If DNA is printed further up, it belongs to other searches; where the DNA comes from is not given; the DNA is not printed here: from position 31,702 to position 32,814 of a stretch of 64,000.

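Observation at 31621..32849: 1.16-kb cassette (P-loop kinase + small overlapping ORF) inserted between miaB and cotE, bounded by a perfect 33-bp direct repeat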

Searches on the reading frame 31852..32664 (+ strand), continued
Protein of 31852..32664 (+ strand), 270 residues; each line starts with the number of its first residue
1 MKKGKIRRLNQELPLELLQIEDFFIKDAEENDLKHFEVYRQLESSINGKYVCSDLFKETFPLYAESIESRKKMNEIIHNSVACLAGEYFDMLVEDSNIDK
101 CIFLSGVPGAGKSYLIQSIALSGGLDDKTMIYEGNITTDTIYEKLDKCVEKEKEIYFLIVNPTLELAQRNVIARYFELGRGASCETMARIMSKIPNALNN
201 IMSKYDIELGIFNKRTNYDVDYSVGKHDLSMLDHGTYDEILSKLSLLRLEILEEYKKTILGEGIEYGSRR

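Call 24: search_solved_structures(query=A1, max_evalue=1, show_alignments=3)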
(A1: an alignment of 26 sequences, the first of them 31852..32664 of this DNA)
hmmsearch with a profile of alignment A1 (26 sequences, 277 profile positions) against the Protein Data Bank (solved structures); distinct sequences matched with E-value up to 1: 20.
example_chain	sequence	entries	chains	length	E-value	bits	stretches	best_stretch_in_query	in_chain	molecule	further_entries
6eph_B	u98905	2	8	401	2.1e-44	154.6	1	15-247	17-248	Zeta_1 toxin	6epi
6epg_B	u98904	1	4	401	3.3e-43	150.7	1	15-247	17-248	Zeta_1 toxin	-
7o9m_C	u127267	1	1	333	0.0099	17.9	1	91-120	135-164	Mitochondrial ribosome-associated GTPase 1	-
7o9k_C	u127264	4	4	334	0.01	17.9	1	91-120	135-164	Mitochondrial ribosome-associated GTPase 1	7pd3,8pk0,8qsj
9e9c_z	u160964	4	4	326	0.072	15.1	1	96-120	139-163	Mitochondrial ribosome-associated GTPase 1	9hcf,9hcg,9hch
9cop_N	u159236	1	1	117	0.26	13.3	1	126-163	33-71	V-type proton ATPase subunit F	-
3j9t_N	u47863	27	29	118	0.27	13.3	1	126-163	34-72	V-type proton ATPase subunit F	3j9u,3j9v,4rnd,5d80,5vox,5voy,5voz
8hr7_A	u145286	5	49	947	0.36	12.8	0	70-126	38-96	Archaeal ATPase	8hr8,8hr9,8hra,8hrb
2gks_A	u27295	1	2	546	0.39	12.7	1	93-141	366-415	Bifunctional SAT/APS kinase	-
4ix9_A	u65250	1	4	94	0.41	12.6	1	126-163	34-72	V-type proton ATPase subunit F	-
9cv7_B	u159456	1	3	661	0.42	12.6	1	130-203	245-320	ZM233 NFL TD CC3+ gp140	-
5uj7_A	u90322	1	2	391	0.6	12.1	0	99-119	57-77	Origin recognition complex subunit 1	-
7jpo_A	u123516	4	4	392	0.6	12.1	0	99-119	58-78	Origin recognition complex subunit 1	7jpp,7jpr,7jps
7z15_K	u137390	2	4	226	0.61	12.1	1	97-126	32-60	Alpha-D-ribose 1-methylphosphonate 5-triphosphate synthase subunit PhnL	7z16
3bfv_A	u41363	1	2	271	0.65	12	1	95-141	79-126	Membrane protein CapA1, Protein tyrosine kinase,Protein tyrosine kinase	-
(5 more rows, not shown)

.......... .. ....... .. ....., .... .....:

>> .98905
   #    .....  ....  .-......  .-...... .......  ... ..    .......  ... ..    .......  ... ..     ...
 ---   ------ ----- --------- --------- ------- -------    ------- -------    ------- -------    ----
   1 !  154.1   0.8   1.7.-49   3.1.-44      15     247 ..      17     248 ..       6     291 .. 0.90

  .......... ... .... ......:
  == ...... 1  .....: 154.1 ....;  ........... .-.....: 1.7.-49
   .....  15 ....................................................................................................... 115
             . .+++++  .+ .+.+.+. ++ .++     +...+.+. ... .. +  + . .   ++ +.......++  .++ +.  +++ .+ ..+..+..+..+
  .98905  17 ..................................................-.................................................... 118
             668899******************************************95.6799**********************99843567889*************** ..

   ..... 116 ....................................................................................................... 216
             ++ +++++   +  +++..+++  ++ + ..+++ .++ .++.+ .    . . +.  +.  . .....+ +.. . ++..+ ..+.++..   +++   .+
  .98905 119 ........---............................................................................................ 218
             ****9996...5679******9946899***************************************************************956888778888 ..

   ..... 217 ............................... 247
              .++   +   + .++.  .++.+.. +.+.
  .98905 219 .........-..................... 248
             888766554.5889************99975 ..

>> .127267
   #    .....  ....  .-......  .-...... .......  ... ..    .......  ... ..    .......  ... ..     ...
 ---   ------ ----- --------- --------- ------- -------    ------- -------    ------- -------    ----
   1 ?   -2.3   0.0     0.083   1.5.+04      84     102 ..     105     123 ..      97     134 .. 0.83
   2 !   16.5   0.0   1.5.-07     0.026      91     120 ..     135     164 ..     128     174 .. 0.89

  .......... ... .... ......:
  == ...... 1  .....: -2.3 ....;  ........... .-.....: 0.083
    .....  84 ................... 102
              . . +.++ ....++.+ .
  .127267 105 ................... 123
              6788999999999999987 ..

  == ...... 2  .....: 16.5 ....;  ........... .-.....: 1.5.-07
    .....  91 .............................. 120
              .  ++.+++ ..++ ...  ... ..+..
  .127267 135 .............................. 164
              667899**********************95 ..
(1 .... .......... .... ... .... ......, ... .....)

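Call 35: predict_structure(alignment_id=A1)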
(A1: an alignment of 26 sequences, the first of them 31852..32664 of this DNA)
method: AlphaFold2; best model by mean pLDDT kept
length: 270 residues; sequences in the alignment: 26
mean_pLDDT: 91.6   pTM: 0.87
mean pLDDT of the five models: 91.6, 91.6, 91.1, 90.8, 90.8
residues with pLDDT >= 90: 225; 70-90: 32; 50-70: 3; < 50: 10
segments of 3 or more residues with pLDDT < 50: 261-270
pLDDT, mean of each block of 10 residues (from residue 1): 90 95 97 98 95 96 94 94 97 97 96 91 92 94 97 97 96 88 94 96 95 91 89 96 97 78 34
secondary structure, 60 per line:
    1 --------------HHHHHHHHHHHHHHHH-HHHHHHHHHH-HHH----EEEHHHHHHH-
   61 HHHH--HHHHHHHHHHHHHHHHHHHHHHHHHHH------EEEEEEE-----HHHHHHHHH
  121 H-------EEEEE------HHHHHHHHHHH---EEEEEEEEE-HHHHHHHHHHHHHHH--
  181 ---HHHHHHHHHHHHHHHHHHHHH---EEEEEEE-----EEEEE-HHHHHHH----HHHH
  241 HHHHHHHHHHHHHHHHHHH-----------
elements in order: H15-30 H32-41 E50-52 H53-59 H61-64 H67-93 E100-106 H112-121 E129-133 H140-150 E154-162 H164-178 H184-204 E208-214 E220-224 H226-232 H237-259

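Call 39: fold_search(model_id=the predicted structure, library=pdb)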
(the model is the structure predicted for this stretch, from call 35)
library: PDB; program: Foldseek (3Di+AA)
matches with E <= 10: 1041; with E <= 0.001: 6
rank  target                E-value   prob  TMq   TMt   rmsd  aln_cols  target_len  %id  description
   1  6epg_H                8.0e-18  1.00  0.83  0.58   5.4       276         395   27  Structure of the epsilon_1 / zeta_1 antitoxin / toxin system from Neisseria gonorrhoeae. (released 2018-05-02)
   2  6eph_B                1.0e-17  1.00  0.82  0.58   2.6       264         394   28  Structure of the epsilon_1 / zeta_1 antitoxin toxin system from Neisseria gonorrhoeae in complex with UNAM. (released 2018-05-02)
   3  6epi_F                2.0e-17  1.00  0.79  0.55   2.4       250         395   30  Structure of the epsilon_1 / zeta_1 antitoxin / toxin system from Neisseria gonorrhoeae in complex with UNAM-4P. (released 2018-05-02)
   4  6epg_F                2.9e-17  1.00  0.83  0.58   4.3       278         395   26  Structure of the epsilon_1 / zeta_1 antitoxin / toxin system from Neisseria gonorrhoeae. (released 2018-05-02)
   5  6epg_B                6.0e-17  1.00  0.79  0.56   2.4       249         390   28  Structure of the epsilon_1 / zeta_1 antitoxin / toxin system from Neisseria gonorrhoeae. (released 2018-05-02)
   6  6epg_D                1.1e-16  1.00  0.80  0.56   2.2       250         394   28  Structure of the epsilon_1 / zeta_1 antitoxin / toxin system from Neisseria gonorrhoeae. (released 2018-05-02)
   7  2p5t_H                1.2e-03  1.00  0.43  0.47  13.5       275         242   14  Molecular and structural characterization of the PezAT chromosomal toxin-antitoxin system of the human pathogen Strept (released 2007-05-15)
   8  3q8x_B                1.5e-03  1.00  0.48  0.47  10.1       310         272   11  Structure of a toxin-antitoxin system bound to its substrate (released 2011-03-09)
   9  4z8q_A                2.1e-03  1.00  0.39  0.32  10.0       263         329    8  CRYSTAL STRUCTURE OF AvrRxo1-ORF1:AvrRxo1-ORF2 COMPLEX, SELENOMETHIONINE SUBSTITUTED. (released 2015-09-23)
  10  2p5t_B                2.6e-03  1.00  0.46  0.50  13.2       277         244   13  Molecular and structural characterization of the PezAT chromosomal toxin-antitoxin system of the human pathogen Strept (released 2007-05-15)
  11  1gvn_D                3.1e-03  1.00  0.44  0.44   8.1       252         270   12  Crystal Structure of the Plasmid Maintenance System epsilon/zeta: Meachnism of toxin inactivation and toxin function (released 2003-01-29)
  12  3q8x_D                3.5e-03  1.00  0.40  0.40   9.9       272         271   14  Structure of a toxin-antitoxin system bound to its substrate (released 2011-03-09)
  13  1gvn_B                4.3e-03  1.00  0.44  0.44   5.4       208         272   11  Crystal Structure of the Plasmid Maintenance System epsilon/zeta: Meachnism of toxin inactivation and toxin function (released 2003-01-29)
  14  2p5t_D                4.3e-03  0.99  0.40  0.44  12.3       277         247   13  Molecular and structural characterization of the PezAT chromosomal toxin-antitoxin system of the human pathogen Strept (released 2007-05-15)
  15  4z8t_A                4.5e-03  1.00  0.37  0.31   7.7       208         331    8  CRYSTAL STRUCTURE OF AvrRxo1-ORF1:AvrRxo1-ORF2 WITH SULPHATE IONS (released 2015-09-23)
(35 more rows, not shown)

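Call 53: search_dna_similar(query=window:31852-32664:+, collection=plasmids, mode=protein, max_evalue=0.001, max_rows=25, rows=spread)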
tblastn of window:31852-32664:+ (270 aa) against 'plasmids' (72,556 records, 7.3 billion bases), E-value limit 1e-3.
Records with a match: 96; places in all: 97; records where one place covers at least 80% of the query: 16.
Best place of each record, by identity: <60% 96.
By first word of the organism name: Neisseria 52; Moraxella 16; Sphingobium 9; Burkholderia 9; Paraburkholderia 2; Sphingomonas 2; Methylomonas 1; Eikenella 1; Pandoraea 1; Sphingopyxis 1; and 2 more.
By predicted mobility (MOB-suite, as given by PLSDB): conjugative 64; non-mobilizable 19; mobilizable 13.
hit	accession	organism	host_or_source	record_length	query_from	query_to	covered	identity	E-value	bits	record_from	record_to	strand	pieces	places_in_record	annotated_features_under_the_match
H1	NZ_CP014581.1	Paraburkholderia phytofirmans OLGA172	-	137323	1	201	74%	34.5%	6e-26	113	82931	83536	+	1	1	hypothetical protein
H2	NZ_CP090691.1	Burkholderia multivorans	Homo sapiens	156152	1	209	77%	32.2%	2e-26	115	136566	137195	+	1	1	zeta toxin family protein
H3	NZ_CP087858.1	Moraxella bovis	Bovine,bacteria culture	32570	5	227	83%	30.0%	1e-21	101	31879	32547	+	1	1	none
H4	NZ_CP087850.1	Moraxella bovis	Bovine,bacteria culture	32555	5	227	83%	29.8%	7e-22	102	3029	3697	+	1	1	zincin-like metallopeptidase domain-containing protein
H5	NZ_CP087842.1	Moraxella bovis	Bovine,bacteria culture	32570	5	227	83%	29.8%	7e-22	102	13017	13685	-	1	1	zincin-like metallopeptidase domain-containing protein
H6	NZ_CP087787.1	Moraxella bovis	Bovine,bacteria culture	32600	5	227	83%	29.8%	7e-22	102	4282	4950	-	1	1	zincin-like metallopeptidase domain-containing protein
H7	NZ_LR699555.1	Paraburkholderia dioscoreae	-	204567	1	201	74%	31.7%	1e-23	107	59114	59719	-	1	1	zeta toxin family protein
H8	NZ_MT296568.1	Neisseria gonorrhoeae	-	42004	17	205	70%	32.3%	1e-25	112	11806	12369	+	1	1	zeta toxin family protein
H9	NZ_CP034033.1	Neisseria gonorrhoeae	Homo sapiens,pharynx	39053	17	205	70%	32.3%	2e-25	112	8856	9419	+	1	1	zeta toxin family protein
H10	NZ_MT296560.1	Neisseria gonorrhoeae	-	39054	17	205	70%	32.3%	2e-25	112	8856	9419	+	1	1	zeta toxin family protein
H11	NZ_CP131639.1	Neisseria gonorrhoeae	Homo sapiens,culture,Abs/pus/wd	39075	17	205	70%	32.3%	2e-25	112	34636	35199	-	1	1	zeta toxin family protein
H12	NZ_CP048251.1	Neisseria gonorrhoeae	Homo sapiens,urethra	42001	17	205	70%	32.3%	2e-25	112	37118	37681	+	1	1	zeta toxin family protein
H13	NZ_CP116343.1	Neisseria gonorrhoeae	Homo sapiens,urethra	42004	17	205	70%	32.3%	2e-25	112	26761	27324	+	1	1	zeta toxin family protein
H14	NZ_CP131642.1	Neisseria gonorrhoeae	-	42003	17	205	70%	32.3%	2e-25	112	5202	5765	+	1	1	zeta toxin family protein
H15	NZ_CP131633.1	Neisseria gonorrhoeae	Homo sapiens,culture,urine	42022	17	205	70%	32.3%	2e-25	112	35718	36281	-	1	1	zeta toxin family protein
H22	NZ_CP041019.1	Sphingobium fuliginis ATCC 27551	cell culture,Water of rice field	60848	39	233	72%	30.7%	1e-21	101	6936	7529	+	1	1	hypothetical protein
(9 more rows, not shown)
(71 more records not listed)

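Call 54: search_dna_similar(query=window:31852-32664:+, collection=phages, mode=protein, max_evalue=0.001, max_rows=10)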
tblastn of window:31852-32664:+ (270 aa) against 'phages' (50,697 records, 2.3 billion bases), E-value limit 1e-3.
No match.

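Call 55: get_annotated_region(hit=H9, flank=2500)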
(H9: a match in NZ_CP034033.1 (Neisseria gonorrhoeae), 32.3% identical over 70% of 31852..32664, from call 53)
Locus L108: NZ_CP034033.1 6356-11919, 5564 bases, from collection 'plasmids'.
description: Neisseria gonorrhoeae strain FQ01 plasmid unnamed1, complete sequence
organism: Neisseria gonorrhoeae (NCBI taxid 485)
taxonomy: Bacteria; Pseudomonadota; Betaproteobacteria; Neisseriales; Neisseriaceae; Neisseria; Neisseria gonorrhoeae
host: -; source: Homo sapiens,pharynx; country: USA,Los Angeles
typing (MOB-suite, as given by PLSDB): conjugative; replicon rep_cluster_1410; relaxase MOBP; mating-pair formation MPF_T
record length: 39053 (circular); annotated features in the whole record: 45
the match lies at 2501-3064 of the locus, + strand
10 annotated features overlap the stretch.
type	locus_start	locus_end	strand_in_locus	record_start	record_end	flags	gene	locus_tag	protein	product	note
CDS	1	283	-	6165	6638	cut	-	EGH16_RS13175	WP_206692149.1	hypothetical protein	-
CDS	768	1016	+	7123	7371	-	-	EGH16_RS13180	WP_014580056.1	hypothetical protein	-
CDS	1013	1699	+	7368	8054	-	-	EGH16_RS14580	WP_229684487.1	zeta toxin family protein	-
CDS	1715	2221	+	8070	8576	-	-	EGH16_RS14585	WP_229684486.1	KfrB domain-containing protein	-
CDS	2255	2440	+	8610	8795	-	-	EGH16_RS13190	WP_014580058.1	hypothetical protein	-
CDS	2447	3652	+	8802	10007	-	-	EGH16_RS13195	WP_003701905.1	zeta toxin family protein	-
CDS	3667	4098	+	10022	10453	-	-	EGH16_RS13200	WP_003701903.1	hypothetical protein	-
CDS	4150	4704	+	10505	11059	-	-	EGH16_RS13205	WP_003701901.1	recombinase family protein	GO:0006310 - DNA recombination [Evidence IEA]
CDS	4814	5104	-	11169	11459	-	-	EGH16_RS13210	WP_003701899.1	virulence factor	-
CDS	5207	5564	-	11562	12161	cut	-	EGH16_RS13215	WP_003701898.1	TrbN protein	-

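Call 60: get_annotated_region(hit=H2, flank=1500)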
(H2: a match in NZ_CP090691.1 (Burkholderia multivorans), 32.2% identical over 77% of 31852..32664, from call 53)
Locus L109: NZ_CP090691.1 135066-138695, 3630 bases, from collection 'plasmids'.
description: Burkholderia multivorans strain 2017Y71087112III plasmid p1_2017Y71087112IIIx, complete sequence
organism: Burkholderia multivorans (NCBI taxid 87883)
taxonomy: Bacteria; Pseudomonadota; Betaproteobacteria; Burkholderiales; Burkholderiaceae; Burkholderia; Burkholderia multivorans
host: -; source: Homo sapiens; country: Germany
typing (MOB-suite, as given by PLSDB): conjugative; replicon rep_cluster_1467; relaxase MOBF; mating-pair formation MPF_F
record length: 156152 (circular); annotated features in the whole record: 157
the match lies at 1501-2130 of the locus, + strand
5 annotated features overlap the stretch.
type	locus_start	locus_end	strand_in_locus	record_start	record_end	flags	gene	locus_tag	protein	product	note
CDS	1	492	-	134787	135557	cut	-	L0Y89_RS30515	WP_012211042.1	DsbC family protein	-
CDS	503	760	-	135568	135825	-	-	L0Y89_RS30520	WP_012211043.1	hypothetical protein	-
CDS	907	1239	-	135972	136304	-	-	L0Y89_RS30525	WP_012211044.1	DUF5658 family protein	-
CDS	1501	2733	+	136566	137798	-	-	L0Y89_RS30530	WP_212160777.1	zeta toxin family protein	-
CDS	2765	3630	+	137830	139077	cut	-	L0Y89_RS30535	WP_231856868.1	DUF1173 domain-containing protein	-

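Call 61: get_annotated_region(hit=H4, flank=1500)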
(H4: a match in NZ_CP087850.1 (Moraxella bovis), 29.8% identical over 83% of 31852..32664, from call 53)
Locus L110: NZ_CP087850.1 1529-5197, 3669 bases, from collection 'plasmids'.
description: Moraxella bovis strain SAM57994 plasmid unnamed2, complete sequence
organism: Moraxella bovis (NCBI taxid 476)
taxonomy: Bacteria; Pseudomonadota; Gammaproteobacteria; Moraxellales; Moraxellaceae; Moraxella; Moraxella bovis
host: -; source: Bovine,bacteria culture; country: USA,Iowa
typing (MOB-suite, as given by PLSDB): non-mobilizable
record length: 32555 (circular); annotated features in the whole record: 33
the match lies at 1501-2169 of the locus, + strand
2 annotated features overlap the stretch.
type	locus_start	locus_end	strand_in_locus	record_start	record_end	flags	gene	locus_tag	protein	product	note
CDS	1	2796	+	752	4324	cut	-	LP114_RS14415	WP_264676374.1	zincin-like metallopeptidase domain-containing protein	-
CDS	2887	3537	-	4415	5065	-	-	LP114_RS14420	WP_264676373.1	recombinase family protein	GO:0006310 - DNA recombination [Evidence IEA]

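Call 62: get_annotated_region(hit=H22, flank=1500)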
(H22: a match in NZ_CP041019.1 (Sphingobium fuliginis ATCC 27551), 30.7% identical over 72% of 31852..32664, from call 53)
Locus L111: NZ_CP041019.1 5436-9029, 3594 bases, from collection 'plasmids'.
description: Sphingobium fuliginis ATCC 27551 plasmid pSF2, complete sequence
organism: Sphingobium fuliginis ATCC 27551 (NCBI taxid 1208342)
taxonomy: Bacteria; Pseudomonadota; Alphaproteobacteria; Sphingomonadales; Sphingomonadaceae; Sphingobium; Sphingobium fuliginis; Sphingobium fuliginis ATCC 27551
host: -; source: cell culture,Water of rice field; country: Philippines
typing (MOB-suite, as given by PLSDB): mobilizable; relaxase MOBP
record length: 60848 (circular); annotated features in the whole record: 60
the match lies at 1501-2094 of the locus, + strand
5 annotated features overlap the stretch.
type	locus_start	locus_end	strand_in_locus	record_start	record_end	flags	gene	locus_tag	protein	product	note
CDS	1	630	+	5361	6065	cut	-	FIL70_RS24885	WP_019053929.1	SprT-like domain-containing protein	-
CDS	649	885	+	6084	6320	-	-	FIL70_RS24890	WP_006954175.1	hypothetical protein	-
CDS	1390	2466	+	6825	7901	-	-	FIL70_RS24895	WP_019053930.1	hypothetical protein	-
CDS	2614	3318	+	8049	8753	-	-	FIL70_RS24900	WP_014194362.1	DNA adenine methylase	-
CDS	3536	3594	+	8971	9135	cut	-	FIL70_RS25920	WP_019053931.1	hypothetical protein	-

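Call 63: get_annotated_region(hit=H7, flank=1500)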
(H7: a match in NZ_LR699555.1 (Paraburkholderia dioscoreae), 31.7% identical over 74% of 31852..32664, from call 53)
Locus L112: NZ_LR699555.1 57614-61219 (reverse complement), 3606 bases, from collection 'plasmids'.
description: Paraburkholderia dioscoreae strain Msb3 plasmid pI
organism: Paraburkholderia dioscoreae (NCBI taxid 2604047)
taxonomy: Bacteria; Pseudomonadota; Betaproteobacteria; Burkholderiales; Burkholderiaceae; Paraburkholderia; Paraburkholderia dioscoreae
host: -; source: -; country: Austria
typing (MOB-suite, as given by PLSDB): non-mobilizable; mating-pair formation MPF_F
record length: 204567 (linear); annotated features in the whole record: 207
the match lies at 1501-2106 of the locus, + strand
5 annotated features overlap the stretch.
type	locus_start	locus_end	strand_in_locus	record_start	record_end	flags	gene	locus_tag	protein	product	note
CDS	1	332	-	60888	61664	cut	-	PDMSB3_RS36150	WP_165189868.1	DsbC family protein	-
CDS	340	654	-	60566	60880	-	-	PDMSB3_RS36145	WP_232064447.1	hypothetical protein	-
CDS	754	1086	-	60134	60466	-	-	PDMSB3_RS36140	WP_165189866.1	DUF5658 family protein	-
CDS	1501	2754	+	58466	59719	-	-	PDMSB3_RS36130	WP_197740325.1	zeta toxin family protein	-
CDS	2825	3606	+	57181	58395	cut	-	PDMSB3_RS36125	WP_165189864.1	DUF1173 domain-containing protein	-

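Call 66: list_cluster_members(proteins=[P0001, P0068, P0002, P0003, P0070, P0009, P0018])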
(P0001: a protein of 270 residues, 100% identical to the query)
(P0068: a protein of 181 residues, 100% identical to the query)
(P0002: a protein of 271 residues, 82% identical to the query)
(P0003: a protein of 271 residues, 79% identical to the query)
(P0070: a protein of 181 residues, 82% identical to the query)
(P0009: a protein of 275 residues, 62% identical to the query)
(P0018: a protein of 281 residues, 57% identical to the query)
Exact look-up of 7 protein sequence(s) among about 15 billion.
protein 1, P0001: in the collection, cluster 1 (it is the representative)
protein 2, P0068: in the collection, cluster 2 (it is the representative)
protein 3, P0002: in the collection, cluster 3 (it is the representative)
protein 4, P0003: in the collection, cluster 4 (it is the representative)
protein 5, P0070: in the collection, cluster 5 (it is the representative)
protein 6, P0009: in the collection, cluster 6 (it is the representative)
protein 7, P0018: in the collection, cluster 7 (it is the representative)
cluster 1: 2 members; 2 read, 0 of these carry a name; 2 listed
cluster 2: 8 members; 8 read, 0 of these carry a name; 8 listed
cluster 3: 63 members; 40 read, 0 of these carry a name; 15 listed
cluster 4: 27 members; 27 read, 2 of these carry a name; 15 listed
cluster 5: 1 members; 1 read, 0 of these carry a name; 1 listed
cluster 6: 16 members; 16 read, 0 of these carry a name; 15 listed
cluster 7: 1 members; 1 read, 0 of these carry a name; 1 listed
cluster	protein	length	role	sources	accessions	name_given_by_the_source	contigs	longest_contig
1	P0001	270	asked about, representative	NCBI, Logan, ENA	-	-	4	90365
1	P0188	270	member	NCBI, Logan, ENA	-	-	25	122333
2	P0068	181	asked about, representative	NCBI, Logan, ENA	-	-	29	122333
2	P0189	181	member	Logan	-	-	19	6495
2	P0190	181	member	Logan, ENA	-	-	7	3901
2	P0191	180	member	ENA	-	-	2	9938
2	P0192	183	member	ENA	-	-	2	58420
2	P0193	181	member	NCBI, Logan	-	-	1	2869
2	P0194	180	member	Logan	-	-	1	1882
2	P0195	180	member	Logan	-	-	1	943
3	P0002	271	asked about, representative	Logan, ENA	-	-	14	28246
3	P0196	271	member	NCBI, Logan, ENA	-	-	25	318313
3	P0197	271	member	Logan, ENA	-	-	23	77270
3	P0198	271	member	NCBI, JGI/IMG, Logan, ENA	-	-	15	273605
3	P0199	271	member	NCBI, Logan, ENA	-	-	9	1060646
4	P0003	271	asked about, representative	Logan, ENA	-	-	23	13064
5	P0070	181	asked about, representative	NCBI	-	-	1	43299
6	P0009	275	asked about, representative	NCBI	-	-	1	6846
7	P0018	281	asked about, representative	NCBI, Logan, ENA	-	-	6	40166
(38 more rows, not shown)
